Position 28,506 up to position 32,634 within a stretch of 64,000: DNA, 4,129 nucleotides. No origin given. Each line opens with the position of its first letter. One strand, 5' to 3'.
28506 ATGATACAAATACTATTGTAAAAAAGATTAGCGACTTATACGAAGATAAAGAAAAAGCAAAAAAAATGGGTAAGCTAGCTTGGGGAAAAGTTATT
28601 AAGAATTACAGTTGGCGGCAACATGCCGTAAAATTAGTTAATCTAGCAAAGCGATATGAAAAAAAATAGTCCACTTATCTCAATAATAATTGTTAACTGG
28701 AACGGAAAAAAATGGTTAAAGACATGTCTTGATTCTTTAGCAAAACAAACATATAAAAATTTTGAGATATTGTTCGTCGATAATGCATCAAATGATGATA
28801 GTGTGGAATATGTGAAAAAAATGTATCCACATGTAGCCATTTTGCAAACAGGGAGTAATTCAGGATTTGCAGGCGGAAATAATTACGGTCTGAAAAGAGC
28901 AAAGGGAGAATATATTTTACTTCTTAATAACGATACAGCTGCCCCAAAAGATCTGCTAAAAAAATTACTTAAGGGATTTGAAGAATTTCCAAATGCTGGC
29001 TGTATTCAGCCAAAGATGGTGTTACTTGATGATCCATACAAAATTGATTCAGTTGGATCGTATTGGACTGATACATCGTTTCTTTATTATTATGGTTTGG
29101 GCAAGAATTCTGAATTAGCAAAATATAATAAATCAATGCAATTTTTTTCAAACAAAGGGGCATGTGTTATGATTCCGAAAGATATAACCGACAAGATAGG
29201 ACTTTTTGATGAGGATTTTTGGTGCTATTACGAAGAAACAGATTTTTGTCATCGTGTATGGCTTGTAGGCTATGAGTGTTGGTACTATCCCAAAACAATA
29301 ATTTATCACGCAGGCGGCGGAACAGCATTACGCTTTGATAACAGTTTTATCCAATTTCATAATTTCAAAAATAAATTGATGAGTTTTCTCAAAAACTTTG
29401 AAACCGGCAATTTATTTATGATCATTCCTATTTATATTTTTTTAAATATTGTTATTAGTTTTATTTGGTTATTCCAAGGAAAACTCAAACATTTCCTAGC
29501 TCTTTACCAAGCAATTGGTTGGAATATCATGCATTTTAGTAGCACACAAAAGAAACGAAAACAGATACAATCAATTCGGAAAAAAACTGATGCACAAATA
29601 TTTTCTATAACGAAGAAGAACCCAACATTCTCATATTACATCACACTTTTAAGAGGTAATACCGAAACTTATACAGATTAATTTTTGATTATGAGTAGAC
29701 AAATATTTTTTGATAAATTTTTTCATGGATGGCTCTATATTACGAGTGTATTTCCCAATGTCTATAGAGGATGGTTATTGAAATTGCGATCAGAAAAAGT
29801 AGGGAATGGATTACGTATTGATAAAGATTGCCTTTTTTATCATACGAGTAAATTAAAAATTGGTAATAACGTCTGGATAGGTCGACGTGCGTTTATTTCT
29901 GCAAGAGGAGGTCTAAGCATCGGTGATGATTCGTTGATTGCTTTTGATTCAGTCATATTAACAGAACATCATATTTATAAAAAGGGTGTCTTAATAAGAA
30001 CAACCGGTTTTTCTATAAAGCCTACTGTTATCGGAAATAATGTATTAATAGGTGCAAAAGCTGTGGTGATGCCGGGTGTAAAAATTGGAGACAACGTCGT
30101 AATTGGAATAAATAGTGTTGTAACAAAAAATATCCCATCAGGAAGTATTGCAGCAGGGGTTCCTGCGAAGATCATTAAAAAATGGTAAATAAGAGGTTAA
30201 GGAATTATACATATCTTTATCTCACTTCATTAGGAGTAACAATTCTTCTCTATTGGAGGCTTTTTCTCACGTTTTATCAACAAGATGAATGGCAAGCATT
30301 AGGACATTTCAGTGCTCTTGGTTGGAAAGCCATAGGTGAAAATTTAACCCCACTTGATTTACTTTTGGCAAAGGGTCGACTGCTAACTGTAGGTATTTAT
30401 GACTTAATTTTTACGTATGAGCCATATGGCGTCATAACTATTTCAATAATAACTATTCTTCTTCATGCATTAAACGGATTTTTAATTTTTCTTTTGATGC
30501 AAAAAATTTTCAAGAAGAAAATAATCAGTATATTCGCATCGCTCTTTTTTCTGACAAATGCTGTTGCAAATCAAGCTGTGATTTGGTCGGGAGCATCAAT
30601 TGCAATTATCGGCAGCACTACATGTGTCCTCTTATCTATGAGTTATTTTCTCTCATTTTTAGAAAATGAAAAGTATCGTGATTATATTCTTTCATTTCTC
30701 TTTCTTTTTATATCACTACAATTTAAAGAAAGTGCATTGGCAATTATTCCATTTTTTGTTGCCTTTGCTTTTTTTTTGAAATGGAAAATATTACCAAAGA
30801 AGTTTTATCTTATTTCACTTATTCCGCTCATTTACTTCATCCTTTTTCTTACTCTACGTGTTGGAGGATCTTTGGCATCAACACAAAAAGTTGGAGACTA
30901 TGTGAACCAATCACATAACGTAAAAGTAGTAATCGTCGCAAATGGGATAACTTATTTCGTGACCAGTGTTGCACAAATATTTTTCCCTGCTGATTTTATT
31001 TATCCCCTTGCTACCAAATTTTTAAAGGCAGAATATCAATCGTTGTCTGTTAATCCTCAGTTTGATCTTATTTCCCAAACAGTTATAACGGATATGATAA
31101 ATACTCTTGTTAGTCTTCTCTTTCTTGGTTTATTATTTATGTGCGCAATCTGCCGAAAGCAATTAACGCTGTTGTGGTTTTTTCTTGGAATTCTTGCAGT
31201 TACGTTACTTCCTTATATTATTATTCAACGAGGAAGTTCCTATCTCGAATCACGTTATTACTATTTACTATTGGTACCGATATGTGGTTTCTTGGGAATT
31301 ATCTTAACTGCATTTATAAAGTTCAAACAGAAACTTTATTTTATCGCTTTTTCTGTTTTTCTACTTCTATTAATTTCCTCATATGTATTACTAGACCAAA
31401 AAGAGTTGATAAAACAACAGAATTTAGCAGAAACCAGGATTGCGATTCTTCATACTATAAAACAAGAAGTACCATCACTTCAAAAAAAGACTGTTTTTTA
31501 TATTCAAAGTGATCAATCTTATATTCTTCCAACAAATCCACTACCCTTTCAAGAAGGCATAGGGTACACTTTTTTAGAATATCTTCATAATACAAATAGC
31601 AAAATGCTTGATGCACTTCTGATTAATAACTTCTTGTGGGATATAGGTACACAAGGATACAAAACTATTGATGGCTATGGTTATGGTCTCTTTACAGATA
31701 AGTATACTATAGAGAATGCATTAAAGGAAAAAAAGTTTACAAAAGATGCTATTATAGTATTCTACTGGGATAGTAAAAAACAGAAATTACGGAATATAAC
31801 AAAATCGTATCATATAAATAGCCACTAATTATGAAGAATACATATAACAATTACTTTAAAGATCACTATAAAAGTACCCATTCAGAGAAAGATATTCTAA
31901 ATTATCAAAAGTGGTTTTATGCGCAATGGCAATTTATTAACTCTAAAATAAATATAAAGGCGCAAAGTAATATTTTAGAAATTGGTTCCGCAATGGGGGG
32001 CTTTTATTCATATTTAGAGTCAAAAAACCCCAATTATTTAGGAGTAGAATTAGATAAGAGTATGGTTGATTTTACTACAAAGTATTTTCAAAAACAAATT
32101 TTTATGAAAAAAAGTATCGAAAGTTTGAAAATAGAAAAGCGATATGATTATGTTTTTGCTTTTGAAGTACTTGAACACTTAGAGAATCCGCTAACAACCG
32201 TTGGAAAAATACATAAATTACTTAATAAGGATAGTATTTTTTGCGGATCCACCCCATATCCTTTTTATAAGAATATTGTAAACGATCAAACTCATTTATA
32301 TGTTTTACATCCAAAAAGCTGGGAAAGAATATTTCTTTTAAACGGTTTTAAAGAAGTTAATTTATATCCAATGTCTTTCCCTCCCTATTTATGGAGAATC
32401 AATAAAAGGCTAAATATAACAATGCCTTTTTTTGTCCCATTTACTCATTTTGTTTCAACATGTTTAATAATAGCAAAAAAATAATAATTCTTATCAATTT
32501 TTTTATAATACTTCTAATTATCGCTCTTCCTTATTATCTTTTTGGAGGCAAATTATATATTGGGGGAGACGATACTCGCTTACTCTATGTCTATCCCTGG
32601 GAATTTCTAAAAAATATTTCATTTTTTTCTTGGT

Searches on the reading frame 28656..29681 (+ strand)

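Call 3: search_protein_families(library=ncbifam, proteins=[window:28656-29681:+], max_evalue=0.001)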
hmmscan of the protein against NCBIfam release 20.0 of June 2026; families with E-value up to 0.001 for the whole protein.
window:28656-29681:+ (341 aa): 22 families
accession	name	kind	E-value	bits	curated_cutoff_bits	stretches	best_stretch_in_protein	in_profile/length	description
NF038299.1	EPS_HpsN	equivalog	2.1e-22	79.5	425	1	6-250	1-256/317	hormogonium polysaccharide biosynthesis glycosyltransferase HpsN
NF007482.0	PRK10073.1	equivalog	1.1e-17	64.1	423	1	1-106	1-108/334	glycosyltransferase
NF047683.1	TeichurnBiosyTuaG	equivalog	1e-15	58.1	400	1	1-106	1-109/252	teichuronic acid biosynthesis protein TuaG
TIGR01556.1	rhamnosyltran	subfamily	9.3e-15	54.5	200.55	1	25-227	10-209/281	rhamnosyltransferase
TIGR03937.1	PgaC_IcaA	equivalog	1.3e-14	54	422.3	1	3-117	42-159/407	poly-beta-1,6-N-acetyl-D-glucosamine synthase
NF041875.1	EPS_EpsD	equivalog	1.7e-14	54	370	1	8-219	1-207/325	exopolysaccharide biosynthesis glycosyltransferase EpsD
TIGR04283.1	glyco_like_mftF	equivalog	3.6e-13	49.6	182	1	8-117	1-107/221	TIGR04283 family arsenosugar biosynthesis glycosyltransferase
NF050050.1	ProtGlycPglI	equivalog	4.9e-13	49.1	500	1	6-108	2-108/306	GalNAc(5)-diNAcBac-PP-undecaprenol beta-1,3-glucosyltransferase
TIGR03111.1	glyc2_xrt_Gpos1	hypoth_equivalog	7.4e-13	48.1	363.95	1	3-127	46-173/439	TIGR03111 family XrtG-associated glycosyltransferase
TIGR03965.1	mycofact_glyco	equivalog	2.5e-12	46.4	280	1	6-219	74-281/467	mycofactocin biosynthesis glycosyltransferase MftF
NF053739.1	GlytfEpsEBac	equivalog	9.1e-11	41.2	450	1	6-125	1-124/265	glycosyltransferase EpsE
NF038302.1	EPS_HpsE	equivalog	3.7e-10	39.3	300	1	8-219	3-223/307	hormogonium polysaccharide biosynthesis glycosyltransferase HpsE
NF007453.0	PRK10018.1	equivalog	8.6e-09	35.4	382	1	1-94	1-97/280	colanic acid biosynthesis glycosyltransferase WcaA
NF047588.1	GlcsyltransPgfSStrep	equivalog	3.2e-08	33.1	500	1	8-110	3-112/308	glycosyltransferase PgfS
TIGR04017.1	WcaA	equivalog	5.8e-08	32.7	495.75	1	3-94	2-96/279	colanic acid biosynthesis glycosyltransferase WcaA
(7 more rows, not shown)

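Call 4: search_protein_families(library=pfam, proteins=[window:28656-29681:+], max_evalue=0.001)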
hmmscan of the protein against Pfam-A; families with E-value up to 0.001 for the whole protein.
window:28656-29681:+ (341 aa): 4 families
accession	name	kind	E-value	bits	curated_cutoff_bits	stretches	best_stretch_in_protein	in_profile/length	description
PF00535.33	Glycos_transf_2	-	1.2e-28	100.6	23.3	1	9-122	1-117/168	Glycosyl transferase family 2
PF13641.12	Glyco_tranf_2_3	-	6.1e-16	59.6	27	1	8-220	3-213/230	Glycosyltransferase like family 2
PF10111.15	Glyco_tranf_2_2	-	5.4e-12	46.2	27.3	1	11-222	5-220/276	Glycosyltransferase like family 2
PF13632.12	Glyco_trans_2_3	-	1.2e-10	42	27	1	86-223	1-128/198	Glycosyl transferase family group 2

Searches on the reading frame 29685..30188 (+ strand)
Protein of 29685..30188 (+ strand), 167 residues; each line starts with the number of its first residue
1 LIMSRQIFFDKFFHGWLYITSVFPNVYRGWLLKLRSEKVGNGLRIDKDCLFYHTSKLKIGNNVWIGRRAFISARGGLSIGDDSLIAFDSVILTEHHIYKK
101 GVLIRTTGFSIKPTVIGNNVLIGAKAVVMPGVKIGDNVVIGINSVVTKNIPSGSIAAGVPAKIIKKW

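Call 3: search_protein_families(library=ncbifam, proteins=[window:29685-30188:+], max_evalue=0.001)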
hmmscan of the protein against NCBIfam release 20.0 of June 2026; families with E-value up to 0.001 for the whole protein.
window:29685-30188:+ (167 aa): 42 families (the best 25 are shown)
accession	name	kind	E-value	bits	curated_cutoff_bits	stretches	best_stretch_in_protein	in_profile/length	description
NF007797.0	PRK10502.1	subfamily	7.9e-25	87.5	192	1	22-165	38-177/183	WcaF family extracellular polysaccharide biosynthesis acetyltransferase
NF007240.0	PRK09677.1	equivalog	5.3e-23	81.5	243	1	40-166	53-183/192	putative lipopolysaccharide biosynthesis O-acetyl transferase WbbJ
NF007076.0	PRK09527.1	equivalog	2e-21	76.3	347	2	112-166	130-184/203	galactoside O-acetyltransferase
NF007499.0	PRK10092.1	equivalog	1.1e-20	74.2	314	2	78-166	95-182/183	maltose O-acetyltransferase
NF038307.1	EPS_acetyl_HpsU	equivalog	2.1e-19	69.8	305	1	23-163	38-174/178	hormogonium polysaccharide biosynthesis acetyltransferase HpsU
NF000311.1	Vat_ABCDEFH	equivalog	2.2e-19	69.8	300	2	114-166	111-163/201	Vat family streptogramin A O-acetyltransferase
NF041874.1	EPS_EpsC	equivalog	3.1e-18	66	150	1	56-166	61-166/168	serine O-acetyltransferase EpsC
TIGR04008.1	WcaF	equivalog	3.7e-18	66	326.3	1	27-165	42-176/180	colanic acid biosynthesis acetyltransferase WcaF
NF033468.1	stregram_VatI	exception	1.3e-17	64.3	415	2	113-166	112-165/208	streptogramin A O-acetyltransferase Vat(I)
TIGR03308.1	phn_thr-fam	hypoth_equivalog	4.3e-17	62.6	201.65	1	112-166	107-161/204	phosphonate metabolim protein, transferase hexapeptide repeat family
NF058585.1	HptprglPActTf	PfamEq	1e-16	61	300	1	77-166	78-159/172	heptaprenylglyceryl phosphate O-acetyltransferase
TIGR03570.1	NeuD_NnaD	subfamily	1.8e-16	60.4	160.8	1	115-162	155-202/202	NeuD/PglB/VioB family sugar acetyltransferase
NF000490.1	chloram_CatB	equivalog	4.2e-16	58.9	350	1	113-166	110-163/210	type B chloramphenicol O-acetyltransferase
NF000504.1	stregram_VatH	exception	2.1e-15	57.2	475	1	114-166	118-170/216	streptogramin A O-acetyltransferase Vat(H)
NF000101.1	stregram_VatA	exception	2.9e-15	56.5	450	1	115-166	120-171/219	streptogramin A O-acetyltransferase Vat(A)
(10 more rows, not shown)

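Call 4: search_protein_families(library=pfam, proteins=[window:29685-30188:+], max_evalue=0.001)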
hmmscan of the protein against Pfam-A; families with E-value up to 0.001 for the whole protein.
window:29685-30188:+ (167 aa): 3 families
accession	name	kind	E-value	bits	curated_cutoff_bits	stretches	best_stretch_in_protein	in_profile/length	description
PF00132.30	Hexapep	-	9.3e-16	57.2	27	1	113-148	1-36/36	Bacterial transferase hexapeptide (six repeats)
PF14602.12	Hexapep_2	-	9.1e-14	51.3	27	1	113-148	1-34/34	Hexapeptide repeat of succinyl-transferase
PF25084.1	LbH_EIF2B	-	7.1e-06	26.4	54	1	56-144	15-103/105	EIF2B subunit epsilon LbH domain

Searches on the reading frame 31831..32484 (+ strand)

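Call 10: search_protein_families(library=pfam, proteins=[window:31831-32484:+], max_evalue=0.00001)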
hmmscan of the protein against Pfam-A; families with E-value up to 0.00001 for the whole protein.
window:31831-32484:+ (217 aa): 5 families
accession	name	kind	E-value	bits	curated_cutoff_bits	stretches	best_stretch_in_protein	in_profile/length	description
PF13489.12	Methyltransf_23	-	1.7e-13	51.1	27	1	42-174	20-160/164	Methyltransferase domain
PF08242.18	Methyltransf_12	-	4.5e-10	40.6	30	1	49-135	1-96/98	Methyltransferase domain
PF08241.18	Methyltransf_11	-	4.5e-10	40.5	21.2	1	49-137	1-93/95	Methyltransferase domain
PF13847.12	Methyltransf_31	-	7.9e-08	32.5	27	1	43-164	2-137/145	Methyltransferase domain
PF13649.12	Methyltransf_25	-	1e-06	29.8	27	1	48-133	1-95/97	Methyltransferase domain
